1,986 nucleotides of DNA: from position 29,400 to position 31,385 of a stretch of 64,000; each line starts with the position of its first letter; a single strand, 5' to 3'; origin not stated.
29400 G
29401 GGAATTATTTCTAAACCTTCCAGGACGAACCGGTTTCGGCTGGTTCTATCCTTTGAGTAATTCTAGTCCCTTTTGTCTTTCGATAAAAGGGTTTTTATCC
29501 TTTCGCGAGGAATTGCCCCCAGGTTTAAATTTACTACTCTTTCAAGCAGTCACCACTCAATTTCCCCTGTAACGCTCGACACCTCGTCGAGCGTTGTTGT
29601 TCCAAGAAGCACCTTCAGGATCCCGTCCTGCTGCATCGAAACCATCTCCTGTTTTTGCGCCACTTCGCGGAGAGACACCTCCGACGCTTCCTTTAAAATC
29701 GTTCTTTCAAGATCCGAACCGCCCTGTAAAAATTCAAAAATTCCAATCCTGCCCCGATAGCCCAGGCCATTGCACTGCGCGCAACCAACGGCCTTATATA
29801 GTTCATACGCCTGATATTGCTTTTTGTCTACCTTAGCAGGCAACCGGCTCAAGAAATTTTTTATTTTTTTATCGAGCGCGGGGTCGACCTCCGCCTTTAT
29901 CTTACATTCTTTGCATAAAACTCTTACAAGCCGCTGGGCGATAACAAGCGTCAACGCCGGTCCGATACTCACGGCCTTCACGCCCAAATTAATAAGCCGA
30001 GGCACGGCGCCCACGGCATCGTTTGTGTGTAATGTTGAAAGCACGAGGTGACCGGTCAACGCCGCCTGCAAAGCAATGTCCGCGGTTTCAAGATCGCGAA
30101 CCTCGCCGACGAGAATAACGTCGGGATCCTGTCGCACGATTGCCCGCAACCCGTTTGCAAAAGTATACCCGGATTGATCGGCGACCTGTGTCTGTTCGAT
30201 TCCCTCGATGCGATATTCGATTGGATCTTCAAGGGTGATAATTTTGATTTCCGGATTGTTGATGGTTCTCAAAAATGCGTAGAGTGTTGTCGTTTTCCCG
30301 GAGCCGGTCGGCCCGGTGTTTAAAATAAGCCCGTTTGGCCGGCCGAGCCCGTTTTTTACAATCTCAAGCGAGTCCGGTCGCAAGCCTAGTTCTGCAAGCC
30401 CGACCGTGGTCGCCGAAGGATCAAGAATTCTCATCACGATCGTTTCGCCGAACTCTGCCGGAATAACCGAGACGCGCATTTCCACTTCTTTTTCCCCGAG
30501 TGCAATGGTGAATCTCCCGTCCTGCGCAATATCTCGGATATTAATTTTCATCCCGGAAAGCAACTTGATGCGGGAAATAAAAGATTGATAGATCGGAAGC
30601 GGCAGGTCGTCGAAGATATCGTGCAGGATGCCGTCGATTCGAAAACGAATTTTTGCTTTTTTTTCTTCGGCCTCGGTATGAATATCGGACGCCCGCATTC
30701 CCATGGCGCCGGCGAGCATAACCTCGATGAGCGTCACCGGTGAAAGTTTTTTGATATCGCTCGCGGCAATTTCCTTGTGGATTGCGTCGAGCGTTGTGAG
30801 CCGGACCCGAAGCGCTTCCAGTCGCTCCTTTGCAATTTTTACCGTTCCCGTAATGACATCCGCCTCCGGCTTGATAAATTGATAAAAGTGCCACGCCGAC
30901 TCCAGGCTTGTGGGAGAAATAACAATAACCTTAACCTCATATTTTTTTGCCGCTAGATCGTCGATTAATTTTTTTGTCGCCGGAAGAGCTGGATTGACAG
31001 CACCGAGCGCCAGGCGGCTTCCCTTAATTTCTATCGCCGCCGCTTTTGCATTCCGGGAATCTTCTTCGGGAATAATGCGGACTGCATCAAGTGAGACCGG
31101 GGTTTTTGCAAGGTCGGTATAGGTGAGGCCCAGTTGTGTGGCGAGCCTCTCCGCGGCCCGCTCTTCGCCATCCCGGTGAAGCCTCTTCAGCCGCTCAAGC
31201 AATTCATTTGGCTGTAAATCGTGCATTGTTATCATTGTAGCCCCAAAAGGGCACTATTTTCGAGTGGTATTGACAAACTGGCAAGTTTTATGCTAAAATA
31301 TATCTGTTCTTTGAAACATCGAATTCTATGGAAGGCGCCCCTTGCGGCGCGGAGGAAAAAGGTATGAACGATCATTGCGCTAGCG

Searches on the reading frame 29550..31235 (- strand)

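Call 18: search_protein_families(library=pfam, proteins=[window:29550-31235:-], max_evalue=0.00001)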
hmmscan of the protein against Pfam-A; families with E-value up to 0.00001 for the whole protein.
window:29550-31235:- (561 aa): 1 family
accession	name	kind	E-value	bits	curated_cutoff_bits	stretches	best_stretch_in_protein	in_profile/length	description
PF00437.27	T2SSE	-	1.3e-120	402.9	24.9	1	168-552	10-368/370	Type II/IV secretion system protein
